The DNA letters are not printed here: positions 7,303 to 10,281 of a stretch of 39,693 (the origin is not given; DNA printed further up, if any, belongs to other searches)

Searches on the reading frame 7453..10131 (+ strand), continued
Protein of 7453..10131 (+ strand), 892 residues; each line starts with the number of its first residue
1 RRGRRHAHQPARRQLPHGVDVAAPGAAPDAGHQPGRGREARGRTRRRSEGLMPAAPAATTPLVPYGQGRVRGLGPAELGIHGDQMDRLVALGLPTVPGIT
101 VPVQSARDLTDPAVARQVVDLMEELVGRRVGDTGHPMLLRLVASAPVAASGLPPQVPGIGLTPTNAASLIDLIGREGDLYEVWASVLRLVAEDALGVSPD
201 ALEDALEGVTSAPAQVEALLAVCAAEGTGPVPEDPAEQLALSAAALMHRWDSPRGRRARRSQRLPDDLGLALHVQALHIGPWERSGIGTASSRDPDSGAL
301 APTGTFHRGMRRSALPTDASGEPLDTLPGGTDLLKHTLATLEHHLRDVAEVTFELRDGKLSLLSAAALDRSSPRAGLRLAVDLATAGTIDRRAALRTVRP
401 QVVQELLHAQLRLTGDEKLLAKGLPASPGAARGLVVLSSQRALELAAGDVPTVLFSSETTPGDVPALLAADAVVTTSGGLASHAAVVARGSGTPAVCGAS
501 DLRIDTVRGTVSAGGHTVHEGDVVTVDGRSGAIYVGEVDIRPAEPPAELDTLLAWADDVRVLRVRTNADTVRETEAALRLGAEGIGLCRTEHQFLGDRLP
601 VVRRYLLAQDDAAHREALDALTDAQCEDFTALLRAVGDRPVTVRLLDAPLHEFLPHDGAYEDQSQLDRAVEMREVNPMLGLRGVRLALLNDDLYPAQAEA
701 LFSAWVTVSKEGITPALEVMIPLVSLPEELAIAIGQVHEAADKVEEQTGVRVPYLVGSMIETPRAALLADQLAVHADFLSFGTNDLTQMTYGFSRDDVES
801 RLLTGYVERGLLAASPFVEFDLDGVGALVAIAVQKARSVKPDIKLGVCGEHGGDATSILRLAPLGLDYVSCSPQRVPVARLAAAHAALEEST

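Call 80: find_homologous_proteins(query=window:7507-10131:+, max_evalue=1e-20)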
Query window:7507-10131:+ (874 aa): 602 proteins with E <= 1e-20 among 8000 candidates; the best 120 are listed.
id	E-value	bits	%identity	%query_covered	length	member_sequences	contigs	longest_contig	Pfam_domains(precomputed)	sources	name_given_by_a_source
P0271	0.0e+0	1813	100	96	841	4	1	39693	PF00391.30,PF02896.25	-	-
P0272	0.0e+0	1621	89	96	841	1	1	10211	PF00391.30,PF02896.25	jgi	-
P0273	0.0e+0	1619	89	96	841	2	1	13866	PF00391.30,PF02896.25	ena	-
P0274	0.0e+0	1617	89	96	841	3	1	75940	PF00391.30,PF02896.25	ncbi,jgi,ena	-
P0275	0.0e+0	1616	89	94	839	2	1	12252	PF00391.30,PF02896.25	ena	-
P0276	0.0e+0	1590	87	96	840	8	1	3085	PF00391.30,PF02896.25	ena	-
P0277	0.0e+0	1547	85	95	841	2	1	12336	PF00391.30,PF02896.25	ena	-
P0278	0.0e+0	1543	88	92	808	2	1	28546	PF00391.30,PF02896.25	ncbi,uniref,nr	ncbi:putative PEP-binding protein [Aeromicrobium sp.]|uniref:putative PEP-binding protein n=1 Tax=Ae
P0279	0.0e+0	1485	83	96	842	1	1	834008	PF00391.30,PF02896.25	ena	-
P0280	0.0e+0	1443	79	96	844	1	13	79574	PF00391.30,PF02896.25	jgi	jgi:pyruvate,orthophosphate dikinase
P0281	0.0e+0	1381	76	95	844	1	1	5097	PF00391.30,PF02896.25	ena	-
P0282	0.0e+0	1370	77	95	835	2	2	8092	PF00391.30,PF02896.25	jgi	jgi:pyruvate, orthophosphate dikinase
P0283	0.0e+0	1360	76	95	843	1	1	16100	PF00391.30,PF02896.25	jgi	jgi:pyruvate,orthophosphate dikinase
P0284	0.0e+0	1351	75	95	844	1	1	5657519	PF00391.30,PF02896.25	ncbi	ncbi:putative PEP-binding protein [Geodermatophilus sp. URMC 64]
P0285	0.0e+0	1346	75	95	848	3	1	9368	PF00391.30,PF02896.25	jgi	jgi:pyruvate,orthophosphate dikinase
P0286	0.0e+0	1346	75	93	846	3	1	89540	PF00391.30,PF02896.25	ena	-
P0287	0.0e+0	1334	74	94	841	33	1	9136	PF00391.30,PF02896.25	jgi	jgi:pyruvate,orthophosphate dikinase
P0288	0.0e+0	1302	74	95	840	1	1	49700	PF00391.30,PF02896.25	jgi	jgi:pyruvate,orthophosphate dikinase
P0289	0.0e+0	1270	72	95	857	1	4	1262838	PF00391.30,PF02896.25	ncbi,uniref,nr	ncbi:pyruvate, phosphate dikinase [Modestobacter sp. I12A-02628]|uniref:Pyruvate, phosphate dikinase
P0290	0.0e+0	1266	72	95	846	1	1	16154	PF00391.30,PF02896.25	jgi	-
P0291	0.0e+0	1214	69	95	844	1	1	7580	PF00391.30,PF02896.25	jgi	-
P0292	0.0e+0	1206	69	94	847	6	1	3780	PF00391.30,PF02896.25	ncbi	-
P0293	0.0e+0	1200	69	95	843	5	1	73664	PF00391.30,PF02896.25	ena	-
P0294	0.0e+0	1132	65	95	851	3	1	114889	PF00391.30,PF02896.25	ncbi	-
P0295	0.0e+0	1107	65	95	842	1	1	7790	PF00391.30,PF02896.25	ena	-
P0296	0.0e+0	1097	63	95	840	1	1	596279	PF00391.30,PF02896.25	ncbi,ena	-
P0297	0.0e+0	1080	63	94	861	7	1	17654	PF00391.30,PF02896.25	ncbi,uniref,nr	ncbi:putative PEP-binding protein [Frankia sp. CIT1]|uniref:putative PEP-binding protein n=1 Tax=Fra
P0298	0.0e+0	1066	69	84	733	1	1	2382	PF00391.30,PF02896.25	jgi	jgi:pyruvate,orthophosphate dikinase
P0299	0.0e+0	1063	61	95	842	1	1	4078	PF00391.30,PF02896.25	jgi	-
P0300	0.0e+0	1063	62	95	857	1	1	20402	PF00391.30,PF02896.25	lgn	-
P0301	0.0e+0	1060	63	95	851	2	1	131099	PF00391.30,PF02896.25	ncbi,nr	ncbi:pyruvate, phosphate dikinase [Streptomyces sp. SA15]|nr:pyruvate, phosphate dikinase [Streptomy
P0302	0.0e+0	1058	61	95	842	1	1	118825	PF00391.30,PF02896.25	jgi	jgi:pyruvate,orthophosphate dikinase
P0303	0.0e+0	1058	63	96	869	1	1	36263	PF00391.30,PF02896.25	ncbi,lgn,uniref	ncbi:putative PEP-binding protein [Streptomyces sp. NPDC050704]|uniref:putative PEP-binding protein 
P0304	0.0e+0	1056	62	96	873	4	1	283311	PF00391.30,PF02896.25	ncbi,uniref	ncbi:putative PEP-binding protein [Streptomyces sp. NPDC050287]|uniref:putative PEP-binding protein 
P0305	0.0e+0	1053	61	97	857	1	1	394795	PF00391.30,PF02896.25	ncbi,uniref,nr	ncbi:putative PEP-binding protein [Streptomyces flaveus]|uniref:Pyruvate, phosphate dikinase n=1 Tax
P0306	0.0e+0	1052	63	95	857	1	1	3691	PF00391.30,PF02896.25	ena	-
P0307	0.0e+0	1052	62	95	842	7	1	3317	PF00391.30,PF02896.25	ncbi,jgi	-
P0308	0.0e+0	1051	61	97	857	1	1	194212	PF00391.30,PF02896.25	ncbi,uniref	ncbi:putative PEP-binding protein [Streptomyces vastus]|uniref:Pyruvate, phosphate dikinase n=1 Tax=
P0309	0.0e+0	1051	61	97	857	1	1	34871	PF00391.30,PF02896.25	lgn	-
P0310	0.0e+0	1051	61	94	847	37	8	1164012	PF00391.30,PF02896.25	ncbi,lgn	ncbi:putative PEP-binding protein [Williamsia sp. R60]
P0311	0.0e+0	1051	62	96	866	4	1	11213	PF00391.30,PF02896.25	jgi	jgi:pyruvate,orthophosphate dikinase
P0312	0.0e+0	1050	62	95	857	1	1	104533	PF00391.30,PF02896.25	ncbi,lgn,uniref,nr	ncbi:putative PEP-binding protein [Streptomyces ureilyticus]|uniref:Pyruvate, phosphate dikinase n=1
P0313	0.0e+0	1049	62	95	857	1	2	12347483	PF00391.30,PF02896.25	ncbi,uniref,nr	ncbi:putative PEP-binding protein [Streptomyces sp. NL15-2K]|uniref:putative PEP-binding protein n=1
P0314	0.0e+0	1048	63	95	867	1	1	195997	PF00391.30,PF02896.25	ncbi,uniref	ncbi:putative PEP-binding protein [Streptomyces sp. NPDC020898]|uniref:putative PEP-binding protein 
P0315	0.0e+0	1046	62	95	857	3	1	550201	PF00391.30,PF02896.25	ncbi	ncbi:pyruvate, phosphate dikinase [Streptomyces pseudoechinosporeus]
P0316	0.0e+0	1046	62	96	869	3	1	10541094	PF00391.30,PF02896.25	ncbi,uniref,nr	ncbi:putative PEP-binding protein [Streptomyces sp. 11x1]|uniref:putative PEP-binding protein n=1 Ta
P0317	0.0e+0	1046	62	95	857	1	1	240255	PF00391.30,PF02896.25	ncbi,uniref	ncbi:putative PEP-binding protein [Streptomyces sp. NPDC048825]|uniref:putative PEP-binding protein 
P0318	0.0e+0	1046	61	97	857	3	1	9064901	PF00391.30,PF02896.25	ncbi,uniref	ncbi:putative PEP-binding protein [Streptomyces sp. CA-288835]|uniref:putative PEP-binding protein n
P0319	0.0e+0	1045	61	97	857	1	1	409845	PF00391.30,PF02896.25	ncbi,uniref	ncbi:putative PEP-binding protein [Streptomyces xiangluensis]|uniref:Pyruvate, phosphate dikinase n=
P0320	0.0e+0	1045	62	95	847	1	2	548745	PF00391.30,PF02896.25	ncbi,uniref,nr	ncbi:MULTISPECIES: putative PEP-binding protein [unclassified Rhodococcus (in: high G+C Gram-positiv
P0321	0.0e+0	1044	62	95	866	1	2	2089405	PF00391.30,PF02896.25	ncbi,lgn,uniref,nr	ncbi:putative PEP-binding protein [Streptomyces aurantiogriseus]|uniref:Pyruvate, phosphate dikinase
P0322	0.0e+0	1044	63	95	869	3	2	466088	PF00391.30,PF02896.25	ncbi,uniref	ncbi:putative PEP-binding protein [Streptomyces collinus]|uniref:putative PEP-binding protein n=1 Ta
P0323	0.0e+0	1043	61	97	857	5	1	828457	PF00391.30,PF02896.25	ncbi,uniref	ncbi:putative PEP-binding protein [Streptomyces sp. NPDC006365]|uniref:putative PEP-binding protein 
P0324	0.0e+0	1042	61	95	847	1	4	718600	PF00391.30,PF02896.25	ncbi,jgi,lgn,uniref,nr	ncbi:putative PEP-binding protein [Rhodococcus cercidiphylli]|jgi:pyruvate,orthophosphate dikinase|u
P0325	0.0e+0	1042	62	95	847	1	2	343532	PF00391.30,PF02896.25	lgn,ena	-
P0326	0.0e+0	1042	61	95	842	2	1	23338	PF00391.30,PF02896.25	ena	-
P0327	0.0e+0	1042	61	97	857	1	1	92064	PF00391.30,PF02896.25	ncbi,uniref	ncbi:putative PEP-binding protein [Streptomyces sp. NPDC002838]|uniref:putative PEP-binding protein 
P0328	0.0e+0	1041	62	95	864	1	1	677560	PF00391.30,PF02896.25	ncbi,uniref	ncbi:putative PEP-binding protein [Streptomyces canus]|uniref:putative PEP-binding protein n=1 Tax=S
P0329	0.0e+0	1041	63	95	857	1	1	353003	PF00391.30,PF02896.25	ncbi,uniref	ncbi:putative PEP-binding protein [Streptomyces sp. NPDC101152]|uniref:putative PEP-binding protein 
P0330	0.0e+0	1041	62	95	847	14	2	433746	PF00391.30,PF02896.25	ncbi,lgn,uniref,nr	ncbi:pyruvate, phosphate dikinase [Rhodococcus sp. 05-340-1]|uniref:putative PEP-binding protein n=1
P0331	0.0e+0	1041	62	96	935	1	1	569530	PF00391.30,PF02896.25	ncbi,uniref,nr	ncbi:putative PEP-binding protein [Streptomyces cavernae]|uniref:putative PEP-binding protein n=1 Ta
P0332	0.0e+0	1041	63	95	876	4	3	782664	PF00391.30,PF02896.25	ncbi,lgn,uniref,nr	ncbi:putative PEP-binding protein [Streptomyces purpurascens]|uniref:putative PEP-binding protein n=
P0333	0.0e+0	1041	63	95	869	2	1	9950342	PF00391.30,PF02896.25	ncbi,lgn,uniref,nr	ncbi:putative PEP-binding protein [Streptomyces sp. ATCC 21386]|uniref:putative PEP-binding protein 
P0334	0.0e+0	1041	62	96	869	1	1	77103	PF00391.30,PF02896.25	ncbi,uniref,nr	ncbi:pyruvate, phosphate dikinase [Streptomyces sp. MNU76]|uniref:putative PEP-binding protein n=1 T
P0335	0.0e+0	1040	62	95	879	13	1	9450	PF00391.30,PF02896.25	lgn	-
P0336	0.0e+0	1040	62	95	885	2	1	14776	PF00391.30,PF02896.25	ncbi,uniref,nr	ncbi:putative PEP-binding protein [Streptomyces spongiae]|uniref:Pyruvate, phosphate dikinase n=1 Ta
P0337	0.0e+0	1040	62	96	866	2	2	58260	PF00391.30,PF02896.25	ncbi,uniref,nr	ncbi:putative PEP-binding protein [Streptomyces sporangiiformans]|uniref:Pyruvate, phosphate dikinas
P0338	0.0e+0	1040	63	95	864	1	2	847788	PF00391.30,PF02896.25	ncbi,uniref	ncbi:putative PEP-binding protein [Streptomyces coeruleorubidus]|uniref:putative PEP-binding protein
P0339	0.0e+0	1040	62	95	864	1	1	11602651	PF00391.30,PF02896.25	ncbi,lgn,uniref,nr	ncbi:Pyruvate phosphate dikinase [Streptomyces graminofaciens]|uniref:Pyruvate, phosphate dikinase n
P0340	0.0e+0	1040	62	96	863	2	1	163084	PF00391.30,PF02896.25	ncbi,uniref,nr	ncbi:pyruvate phosphate dikinase [Streptomyces sp. MMG1533]|uniref:putative PEP-binding protein n=1 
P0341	0.0e+0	1040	60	94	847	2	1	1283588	PF00391.30,PF02896.25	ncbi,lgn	ncbi:UNVERIFIED_CONTAM: pyruvate phosphate dikinase [Williamsia faeni]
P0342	0.0e+0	1040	62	95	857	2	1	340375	PF00391.30,PF02896.25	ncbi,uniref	ncbi:putative PEP-binding protein [Streptomyces sp. NPDC001843]|uniref:putative PEP-binding protein 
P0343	0.0e+0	1039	61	96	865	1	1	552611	PF00391.30,PF02896.25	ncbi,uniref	ncbi:putative PEP-binding protein [Streptomyces sp. NPDC002896]|uniref:putative PEP-binding protein 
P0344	0.0e+0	1039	62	95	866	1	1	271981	PF00391.30,PF02896.25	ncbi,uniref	ncbi:putative PEP-binding protein [Streptomyces sp. NPDC001604]|uniref:putative PEP-binding protein 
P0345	0.0e+0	1039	62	95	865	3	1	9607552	PF00391.30,PF02896.25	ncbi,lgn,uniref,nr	ncbi:PEP-utilizing enzyme [Streptomyces sp. HP-A2021]|uniref:putative PEP-binding protein n=1 Tax=St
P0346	0.0e+0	1039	63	95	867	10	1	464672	PF00391.30,PF02896.25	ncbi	ncbi:putative PEP-binding protein [Streptomyces sp. NPDC002092]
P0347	0.0e+0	1038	62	96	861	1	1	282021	PF00391.30,PF02896.25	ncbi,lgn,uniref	ncbi:putative PEP-binding protein [Streptomyces sp. NPDC050619]|uniref:putative PEP-binding protein 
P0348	0.0e+0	1038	62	95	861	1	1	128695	PF00391.30,PF02896.25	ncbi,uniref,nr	ncbi:pyruvate, phosphate dikinase [Streptomyces sp. HC44]|uniref:Pyruvate, phosphate dikinase n=1 Ta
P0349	0.0e+0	1038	62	95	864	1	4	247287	PF00391.30,PF02896.25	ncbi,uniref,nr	ncbi:pyruvate, phosphate dikinase [Streptomyces humidus]|uniref:Pyruvate, phosphate dikinase n=1 Tax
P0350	0.0e+0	1037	63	95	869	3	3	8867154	PF00391.30,PF02896.25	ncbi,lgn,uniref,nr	ncbi:putative PEP-binding protein [Streptomyces collinus]|uniref:Pyruvate, phosphate dikinase n=1 Ta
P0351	0.0e+0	1037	62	95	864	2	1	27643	PF00391.30,PF02896.25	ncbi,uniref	ncbi:putative PEP-binding protein [Streptomyces sp. NPDC050121]|uniref:putative PEP-binding protein 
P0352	0.0e+0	1037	62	95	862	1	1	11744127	PF00391.30,PF02896.25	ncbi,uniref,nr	ncbi:putative PEP-binding protein [Streptomyces canus]|uniref:putative PEP-binding protein n=1 Tax=S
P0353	0.0e+0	1037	61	95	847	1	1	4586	PF00391.30,PF02896.25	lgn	-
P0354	0.0e+0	1037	62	98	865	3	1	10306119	PF00391.30,PF02896.25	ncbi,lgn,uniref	ncbi:putative PEP-binding protein [Streptomyces sp. NBC_01538]|uniref:putative PEP-binding protein n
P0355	0.0e+0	1037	62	97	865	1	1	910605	PF00391.30,PF02896.25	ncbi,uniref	ncbi:putative PEP-binding protein [Streptomyces afghaniensis]|uniref:putative PEP-binding protein n=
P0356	0.0e+0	1036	61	95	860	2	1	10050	PF00391.30,PF02896.25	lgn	-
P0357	0.0e+0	1036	62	96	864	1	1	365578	PF00391.30,PF02896.25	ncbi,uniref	ncbi:putative PEP-binding protein [Streptomyces coeruleorubidus]|uniref:putative PEP-binding protein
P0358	0.0e+0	1036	61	95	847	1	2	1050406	PF00391.30,PF02896.25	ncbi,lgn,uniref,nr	ncbi:MAG: putative PEP-binding protein [Rhodococcus sp. (in: high G+C Gram-positive bacteria)]|unire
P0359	0.0e+0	1036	62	95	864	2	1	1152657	PF00391.30,PF02896.25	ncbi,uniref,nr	ncbi:putative PEP-binding protein [Streptomyces doebereineriae]|uniref:Pyruvate, phosphate dikinase 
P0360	0.0e+0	1036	62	95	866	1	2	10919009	PF00391.30,PF02896.25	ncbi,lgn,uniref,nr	ncbi:putative PEP-binding protein [Streptomyces sp. NBC_00576]|uniref:putative PEP-binding protein n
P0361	0.0e+0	1036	60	97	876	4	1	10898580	PF00391.30,PF02896.25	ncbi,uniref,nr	ncbi:pyruvate,orthophosphate dikinase [Streptomyces phaeochromogenes]|uniref:putative PEP-binding pr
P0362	0.0e+0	1035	61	97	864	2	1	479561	PF00391.30,PF02896.25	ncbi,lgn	ncbi:putative PEP-binding protein [Streptomyces sp. ATMOS53]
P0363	0.0e+0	1035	62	95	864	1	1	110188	PF00391.30,PF02896.25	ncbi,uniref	ncbi:putative PEP-binding protein [Streptomyces sp. NPDC000658]|uniref:putative PEP-binding protein 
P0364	0.0e+0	1035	62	95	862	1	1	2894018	PF00391.30,PF02896.25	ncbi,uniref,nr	ncbi:PEP-utilizing enzyme [Streptomyces canus]|uniref:putative PEP-binding protein n=1 Tax=Streptomy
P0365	0.0e+0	1035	61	97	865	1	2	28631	PF00391.30,PF02896.25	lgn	-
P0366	0.0e+0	1035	62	95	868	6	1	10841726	PF00391.30,PF02896.25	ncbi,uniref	ncbi:PEP-utilizing enzyme [Streptomyces canus]|uniref:putative PEP-binding protein n=1 Tax=Streptomy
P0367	0.0e+0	1035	62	95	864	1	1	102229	PF00391.30,PF02896.25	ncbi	ncbi:putative PEP-binding protein [Streptomyces sp. NPDC001500]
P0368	0.0e+0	1034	62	95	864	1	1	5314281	PF00391.30,PF02896.25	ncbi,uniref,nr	ncbi:pyruvate,orthophosphate dikinase [Streptomyces sp. SAI-144]|uniref:putative PEP-binding protein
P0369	0.0e+0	1034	62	96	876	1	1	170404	PF00391.30,PF02896.25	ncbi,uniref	ncbi:putative PEP-binding protein [Streptomyces sp. NPDC096132]|uniref:putative PEP-binding protein 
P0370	0.0e+0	1034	62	95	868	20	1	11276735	PF00391.30,PF02896.25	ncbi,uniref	ncbi:PEP-utilizing enzyme [Streptomyces canus]|uniref:putative PEP-binding protein n=1 Tax=Streptomy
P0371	0.0e+0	1034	61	97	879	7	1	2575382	PF00391.30,PF02896.25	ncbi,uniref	ncbi:putative PEP-binding protein [Streptomyces sp. NPDC057298]|uniref:putative PEP-binding protein 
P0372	0.0e+0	1034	62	95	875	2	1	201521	PF00391.30,PF02896.25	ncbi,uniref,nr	ncbi:putative PEP-binding protein [Streptomyces sp. SID12501]|uniref:Pyruvate, phosphate dikinase n=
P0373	0.0e+0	1034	62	95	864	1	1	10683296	PF00391.30,PF02896.25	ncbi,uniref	ncbi:putative PEP-binding protein [Streptomyces canus]|uniref:putative PEP-binding protein n=1 Tax=S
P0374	0.0e+0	1033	61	97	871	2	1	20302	PF00391.30,PF02896.25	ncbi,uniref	ncbi:putative PEP-binding protein [Streptomyces sp. NPDC060000]|uniref:putative PEP-binding protein 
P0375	0.0e+0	1033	62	95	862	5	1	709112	PF00391.30,PF02896.25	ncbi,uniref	ncbi:putative PEP-binding protein [Streptomyces canus]|uniref:putative PEP-binding protein n=1 Tax=S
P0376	0.0e+0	1033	61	96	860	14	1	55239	PF00391.30,PF02896.25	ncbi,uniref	ncbi:putative PEP-binding protein [Streptomyces sp. NPDC049687]|uniref:putative PEP-binding protein 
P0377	0.0e+0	1033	62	96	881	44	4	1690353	PF00391.30,PF02896.25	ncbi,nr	ncbi:pyruvate, phosphate dikinase [Streptomyces sp. ND05-3B]|nr:pyruvate, phosphate dikinase [Strept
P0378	0.0e+0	1033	62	94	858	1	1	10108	PF00391.30,PF02896.25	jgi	-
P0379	0.0e+0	1033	62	95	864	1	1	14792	PF00391.30,PF02896.25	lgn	-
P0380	0.0e+0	1033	62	95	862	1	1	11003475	PF00391.30,PF02896.25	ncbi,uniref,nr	ncbi:putative PEP-binding protein [Streptomyces canus]|uniref:putative PEP-binding protein n=1 Tax=S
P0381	0.0e+0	1032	63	95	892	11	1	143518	PF00391.30,PF02896.25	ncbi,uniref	ncbi:putative PEP-binding protein [Streptomyces sp. NPDC051445]|uniref:putative PEP-binding protein 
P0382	0.0e+0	1031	61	97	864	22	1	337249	PF00391.30,PF02896.25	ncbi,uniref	ncbi:putative PEP-binding protein [Streptomyces sp. NPDC059690]|uniref:putative PEP-binding protein 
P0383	0.0e+0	1031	62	95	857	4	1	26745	PF00391.30,PF02896.25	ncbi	ncbi:putative PEP-binding protein [Streptomyces sp. NPDC002144]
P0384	0.0e+0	1031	62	95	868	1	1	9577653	PF00391.30,PF02896.25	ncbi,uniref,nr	ncbi:pyruvate,orthophosphate dikinase [Streptomyces canus]|uniref:Pyruvate, phosphate dikinase n=1 T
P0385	0.0e+0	1031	62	95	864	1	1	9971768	PF00391.30,PF02896.25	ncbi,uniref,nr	ncbi:putative PEP-binding protein [Streptomyces sp. SAI-127]|uniref:putative PEP-binding protein n=1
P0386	0.0e+0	1030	61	94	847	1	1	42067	PF00391.30,PF02896.25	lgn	-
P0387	0.0e+0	1030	62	95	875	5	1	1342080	PF00391.30,PF02896.25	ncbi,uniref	ncbi:putative PEP-binding protein [Streptomyces iakyrus]|uniref:putative PEP-binding protein n=1 Tax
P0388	0.0e+0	1030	62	95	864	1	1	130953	PF00391.30,PF02896.25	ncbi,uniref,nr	ncbi:PEP-utilizing enzyme [Streptomyces sp. 378]|uniref:putative PEP-binding protein n=1 Tax=Strepto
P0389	0.0e+0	1029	62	95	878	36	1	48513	PF00391.30,PF02896.25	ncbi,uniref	ncbi:putative PEP-binding protein [Streptomyces sp. NPDC057438]|uniref:putative PEP-binding protein 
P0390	0.0e+0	1029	62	95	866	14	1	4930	PF00391.30,PF02896.25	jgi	jgi:pyruvate,orthophosphate dikinase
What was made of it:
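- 7606..10131 (+): Candidate in-window phosphoryl donor (inferred). PPDK paralogue of the 'putative PEP-binding protein' type: ATP-site motifs degenerate, swivel His and PEP/pyruvate domain intact. Precomputed Pfam lists PF00391 and PF02896 only (call 80).
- The family is annotated 'putative PEP-binding protein' and its precomputed Pfam list has no PPDK_N (call 80). The family is very widespread in Streptomyces and Rhodococcus (call 80).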
